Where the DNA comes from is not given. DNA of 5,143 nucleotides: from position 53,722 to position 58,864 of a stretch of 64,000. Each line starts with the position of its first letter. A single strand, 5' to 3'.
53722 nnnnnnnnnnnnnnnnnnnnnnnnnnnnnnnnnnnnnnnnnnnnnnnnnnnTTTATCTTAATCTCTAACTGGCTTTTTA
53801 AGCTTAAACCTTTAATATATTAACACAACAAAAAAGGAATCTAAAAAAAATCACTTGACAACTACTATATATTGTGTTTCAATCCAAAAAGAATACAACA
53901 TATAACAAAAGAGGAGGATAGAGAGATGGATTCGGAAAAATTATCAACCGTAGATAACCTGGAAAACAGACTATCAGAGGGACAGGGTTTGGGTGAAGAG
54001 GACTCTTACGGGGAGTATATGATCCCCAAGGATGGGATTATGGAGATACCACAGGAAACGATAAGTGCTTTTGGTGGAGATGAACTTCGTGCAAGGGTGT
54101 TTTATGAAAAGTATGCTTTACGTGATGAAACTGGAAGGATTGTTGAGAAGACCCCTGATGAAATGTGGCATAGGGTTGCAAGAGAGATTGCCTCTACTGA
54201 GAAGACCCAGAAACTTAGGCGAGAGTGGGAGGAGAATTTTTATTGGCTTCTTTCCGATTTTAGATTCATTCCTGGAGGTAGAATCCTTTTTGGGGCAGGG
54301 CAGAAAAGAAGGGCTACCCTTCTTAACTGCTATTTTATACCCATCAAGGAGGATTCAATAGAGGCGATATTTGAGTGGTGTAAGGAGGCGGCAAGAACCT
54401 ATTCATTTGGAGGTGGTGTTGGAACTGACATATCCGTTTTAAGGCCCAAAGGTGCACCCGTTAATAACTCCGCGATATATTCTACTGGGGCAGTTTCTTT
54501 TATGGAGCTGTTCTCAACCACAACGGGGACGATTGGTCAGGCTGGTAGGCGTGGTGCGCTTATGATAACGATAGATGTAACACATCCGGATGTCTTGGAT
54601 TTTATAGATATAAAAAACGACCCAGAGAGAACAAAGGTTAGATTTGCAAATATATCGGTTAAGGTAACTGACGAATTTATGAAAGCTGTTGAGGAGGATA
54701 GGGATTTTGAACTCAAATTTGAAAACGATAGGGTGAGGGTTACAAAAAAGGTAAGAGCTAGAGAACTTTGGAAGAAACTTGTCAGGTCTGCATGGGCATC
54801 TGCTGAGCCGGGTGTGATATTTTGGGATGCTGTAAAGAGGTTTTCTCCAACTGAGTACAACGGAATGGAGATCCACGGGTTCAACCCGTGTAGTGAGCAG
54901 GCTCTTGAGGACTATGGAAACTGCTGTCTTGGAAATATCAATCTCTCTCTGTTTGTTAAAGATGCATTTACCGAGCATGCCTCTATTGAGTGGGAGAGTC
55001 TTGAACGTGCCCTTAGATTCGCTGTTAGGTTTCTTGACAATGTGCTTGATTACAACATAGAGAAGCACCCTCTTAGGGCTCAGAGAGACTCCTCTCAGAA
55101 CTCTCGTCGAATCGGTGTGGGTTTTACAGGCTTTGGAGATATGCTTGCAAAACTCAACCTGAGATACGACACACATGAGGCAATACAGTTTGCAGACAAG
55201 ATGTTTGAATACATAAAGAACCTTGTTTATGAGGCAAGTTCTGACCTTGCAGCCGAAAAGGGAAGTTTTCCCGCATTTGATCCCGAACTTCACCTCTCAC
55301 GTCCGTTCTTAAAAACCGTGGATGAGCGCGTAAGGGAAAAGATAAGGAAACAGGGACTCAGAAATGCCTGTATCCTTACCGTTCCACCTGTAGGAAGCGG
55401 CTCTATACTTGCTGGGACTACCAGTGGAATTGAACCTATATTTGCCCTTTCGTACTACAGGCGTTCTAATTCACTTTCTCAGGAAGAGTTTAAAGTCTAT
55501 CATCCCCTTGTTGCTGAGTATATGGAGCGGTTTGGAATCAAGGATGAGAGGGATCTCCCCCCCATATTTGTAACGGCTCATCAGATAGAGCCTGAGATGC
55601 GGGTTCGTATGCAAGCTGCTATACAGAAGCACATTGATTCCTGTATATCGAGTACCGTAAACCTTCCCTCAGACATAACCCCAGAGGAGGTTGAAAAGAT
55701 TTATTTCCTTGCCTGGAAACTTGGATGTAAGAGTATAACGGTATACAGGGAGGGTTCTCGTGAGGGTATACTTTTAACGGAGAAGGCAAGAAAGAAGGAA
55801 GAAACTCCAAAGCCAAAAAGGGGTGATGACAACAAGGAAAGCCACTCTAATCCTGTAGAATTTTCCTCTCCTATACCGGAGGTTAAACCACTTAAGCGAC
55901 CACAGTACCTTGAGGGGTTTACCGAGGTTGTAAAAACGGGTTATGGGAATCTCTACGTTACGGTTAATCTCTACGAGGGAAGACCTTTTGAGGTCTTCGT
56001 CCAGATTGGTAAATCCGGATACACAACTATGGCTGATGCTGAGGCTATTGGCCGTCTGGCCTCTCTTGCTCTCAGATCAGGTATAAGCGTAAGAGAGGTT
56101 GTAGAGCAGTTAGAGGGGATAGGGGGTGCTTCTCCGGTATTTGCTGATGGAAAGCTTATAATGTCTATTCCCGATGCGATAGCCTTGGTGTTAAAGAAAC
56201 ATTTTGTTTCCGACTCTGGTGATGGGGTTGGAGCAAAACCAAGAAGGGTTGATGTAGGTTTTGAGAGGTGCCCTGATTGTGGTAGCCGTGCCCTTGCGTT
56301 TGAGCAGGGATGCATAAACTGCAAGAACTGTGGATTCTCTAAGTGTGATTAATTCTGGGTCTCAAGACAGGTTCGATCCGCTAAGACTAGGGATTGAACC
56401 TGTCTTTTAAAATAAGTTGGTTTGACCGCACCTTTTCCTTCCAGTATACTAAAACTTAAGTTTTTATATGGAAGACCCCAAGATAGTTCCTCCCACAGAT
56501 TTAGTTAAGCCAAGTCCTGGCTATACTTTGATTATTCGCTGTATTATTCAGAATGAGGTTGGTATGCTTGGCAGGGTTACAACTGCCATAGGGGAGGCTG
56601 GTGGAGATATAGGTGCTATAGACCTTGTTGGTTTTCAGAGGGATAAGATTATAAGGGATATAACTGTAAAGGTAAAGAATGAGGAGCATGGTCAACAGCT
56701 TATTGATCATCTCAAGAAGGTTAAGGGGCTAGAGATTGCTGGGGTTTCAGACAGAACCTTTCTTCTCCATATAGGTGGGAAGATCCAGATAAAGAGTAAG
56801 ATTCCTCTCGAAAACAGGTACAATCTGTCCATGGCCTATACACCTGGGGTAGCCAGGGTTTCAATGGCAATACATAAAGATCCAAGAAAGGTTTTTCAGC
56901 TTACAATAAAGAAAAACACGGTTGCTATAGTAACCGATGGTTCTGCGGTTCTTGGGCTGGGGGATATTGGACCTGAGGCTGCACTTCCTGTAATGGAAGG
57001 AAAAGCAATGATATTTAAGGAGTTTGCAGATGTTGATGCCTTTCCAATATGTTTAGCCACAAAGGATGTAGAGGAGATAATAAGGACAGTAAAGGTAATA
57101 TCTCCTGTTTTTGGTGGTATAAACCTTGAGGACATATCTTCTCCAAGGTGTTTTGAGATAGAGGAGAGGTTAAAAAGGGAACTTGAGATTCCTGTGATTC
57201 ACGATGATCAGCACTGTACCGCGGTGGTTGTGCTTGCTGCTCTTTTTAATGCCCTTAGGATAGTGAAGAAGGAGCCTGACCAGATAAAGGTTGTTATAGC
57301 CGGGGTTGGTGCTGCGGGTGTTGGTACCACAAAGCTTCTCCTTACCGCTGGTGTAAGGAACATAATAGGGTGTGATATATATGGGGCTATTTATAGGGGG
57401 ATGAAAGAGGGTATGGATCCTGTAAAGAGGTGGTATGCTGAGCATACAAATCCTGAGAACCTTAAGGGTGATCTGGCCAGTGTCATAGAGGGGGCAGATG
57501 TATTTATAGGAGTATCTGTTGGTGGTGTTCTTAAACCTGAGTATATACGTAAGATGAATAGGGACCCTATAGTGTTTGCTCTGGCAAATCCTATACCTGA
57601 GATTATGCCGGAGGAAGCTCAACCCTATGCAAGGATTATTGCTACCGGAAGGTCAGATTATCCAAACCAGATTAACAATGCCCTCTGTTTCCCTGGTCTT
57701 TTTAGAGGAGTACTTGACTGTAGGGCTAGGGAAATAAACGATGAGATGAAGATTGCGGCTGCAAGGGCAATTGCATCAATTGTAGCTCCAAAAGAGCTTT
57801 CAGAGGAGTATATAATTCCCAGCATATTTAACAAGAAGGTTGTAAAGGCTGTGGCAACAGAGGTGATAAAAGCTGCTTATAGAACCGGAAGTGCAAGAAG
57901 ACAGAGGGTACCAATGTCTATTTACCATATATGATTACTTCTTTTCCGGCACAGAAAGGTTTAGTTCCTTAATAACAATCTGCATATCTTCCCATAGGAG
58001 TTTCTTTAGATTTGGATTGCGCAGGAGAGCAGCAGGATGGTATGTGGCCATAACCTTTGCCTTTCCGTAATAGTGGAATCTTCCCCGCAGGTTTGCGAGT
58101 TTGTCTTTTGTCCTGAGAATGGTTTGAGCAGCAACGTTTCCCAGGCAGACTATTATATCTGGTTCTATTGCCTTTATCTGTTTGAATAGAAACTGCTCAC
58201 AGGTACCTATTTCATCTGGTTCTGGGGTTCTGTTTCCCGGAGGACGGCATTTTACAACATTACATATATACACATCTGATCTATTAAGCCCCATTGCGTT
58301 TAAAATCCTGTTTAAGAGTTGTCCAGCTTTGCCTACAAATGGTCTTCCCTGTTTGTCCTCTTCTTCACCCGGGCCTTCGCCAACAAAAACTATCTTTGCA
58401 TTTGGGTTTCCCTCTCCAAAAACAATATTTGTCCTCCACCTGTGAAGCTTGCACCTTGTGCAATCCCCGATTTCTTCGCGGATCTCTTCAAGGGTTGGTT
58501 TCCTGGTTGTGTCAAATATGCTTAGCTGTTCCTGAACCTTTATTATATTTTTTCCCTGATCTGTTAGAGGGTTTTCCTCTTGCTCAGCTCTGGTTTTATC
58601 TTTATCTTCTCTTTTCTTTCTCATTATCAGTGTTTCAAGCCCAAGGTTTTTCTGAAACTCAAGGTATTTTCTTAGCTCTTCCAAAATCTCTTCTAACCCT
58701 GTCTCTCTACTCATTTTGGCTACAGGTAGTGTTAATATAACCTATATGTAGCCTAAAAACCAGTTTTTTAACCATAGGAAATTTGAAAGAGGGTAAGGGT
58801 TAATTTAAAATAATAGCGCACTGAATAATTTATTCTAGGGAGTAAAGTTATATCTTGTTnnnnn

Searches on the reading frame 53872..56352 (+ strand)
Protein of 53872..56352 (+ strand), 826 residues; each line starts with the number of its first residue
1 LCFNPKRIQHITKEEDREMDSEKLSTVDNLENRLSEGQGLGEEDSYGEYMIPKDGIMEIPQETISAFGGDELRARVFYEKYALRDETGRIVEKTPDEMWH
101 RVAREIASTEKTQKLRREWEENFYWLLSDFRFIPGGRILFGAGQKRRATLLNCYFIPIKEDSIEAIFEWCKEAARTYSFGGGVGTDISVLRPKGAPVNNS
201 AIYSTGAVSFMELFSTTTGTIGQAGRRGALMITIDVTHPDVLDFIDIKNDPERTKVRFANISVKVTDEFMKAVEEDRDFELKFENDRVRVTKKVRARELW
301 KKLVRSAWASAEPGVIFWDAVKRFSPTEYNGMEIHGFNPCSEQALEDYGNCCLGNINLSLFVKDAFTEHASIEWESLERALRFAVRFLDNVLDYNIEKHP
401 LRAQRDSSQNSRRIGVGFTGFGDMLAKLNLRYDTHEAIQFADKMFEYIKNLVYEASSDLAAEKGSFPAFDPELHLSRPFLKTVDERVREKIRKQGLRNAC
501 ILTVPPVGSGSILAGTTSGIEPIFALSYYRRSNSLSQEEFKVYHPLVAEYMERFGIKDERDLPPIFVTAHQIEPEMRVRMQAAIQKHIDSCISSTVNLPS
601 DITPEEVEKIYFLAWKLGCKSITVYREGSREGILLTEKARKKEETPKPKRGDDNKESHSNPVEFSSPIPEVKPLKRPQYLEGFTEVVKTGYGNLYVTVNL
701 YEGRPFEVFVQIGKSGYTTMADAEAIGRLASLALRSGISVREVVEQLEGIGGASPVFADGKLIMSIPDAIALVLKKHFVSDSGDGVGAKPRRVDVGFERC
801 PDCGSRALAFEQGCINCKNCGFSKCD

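Call 38: search_protein_families(library=pfam, proteins=[window:53872-56352:+], max_evalue=0.00001)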
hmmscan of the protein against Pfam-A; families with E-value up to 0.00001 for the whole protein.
window:53872-56352:+ (826 aa): 3 families
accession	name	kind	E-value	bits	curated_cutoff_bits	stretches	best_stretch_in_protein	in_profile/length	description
PF02867.20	Ribonuc_red_lgC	-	6.2e-113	378.6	23.9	1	153-625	3-523/523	Ribonucleotide reductase, barrel domain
PF12637.14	TSCPD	-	4e-20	72.4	22.8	1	686-777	6-87/88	TSCPD domain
PF00317.26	Ribonuc_red_lgN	-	8e-20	71.1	28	1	72-147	6-77/77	Ribonucleotide reductase, all-alpha domain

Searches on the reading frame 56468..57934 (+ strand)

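Call 38: search_protein_families(library=pfam, proteins=[window:56468-57934:+], max_evalue=0.00001)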
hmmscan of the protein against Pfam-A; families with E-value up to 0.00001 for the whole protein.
window:56468-57934:+ (488 aa): 3 families
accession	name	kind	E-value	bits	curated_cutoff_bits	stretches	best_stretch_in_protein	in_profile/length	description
PF00390.24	malic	-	3.8e-28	99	23.1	1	105-236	3-182/182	Malic enzyme, N-terminal domain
PF03949.21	Malic_M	-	1.6e-26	93.6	23.5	1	250-471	3-258/258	Malic enzyme, NAD binding domain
PF13291.12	ACT_4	-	6e-08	33.7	27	1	19-87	5-74/80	ACT domain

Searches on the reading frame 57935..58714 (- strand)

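Call 38: search_protein_families(library=pfam, proteins=[window:57935-58714:-], max_evalue=0.00001)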
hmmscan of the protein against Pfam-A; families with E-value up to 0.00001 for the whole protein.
window:57935-58714:- (259 aa): 1 family
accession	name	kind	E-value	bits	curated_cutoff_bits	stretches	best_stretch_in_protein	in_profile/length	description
PF03167.25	UDG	-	3.8e-41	140.9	24.3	1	99-244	1-140/141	Uracil DNA glycosylase superfamily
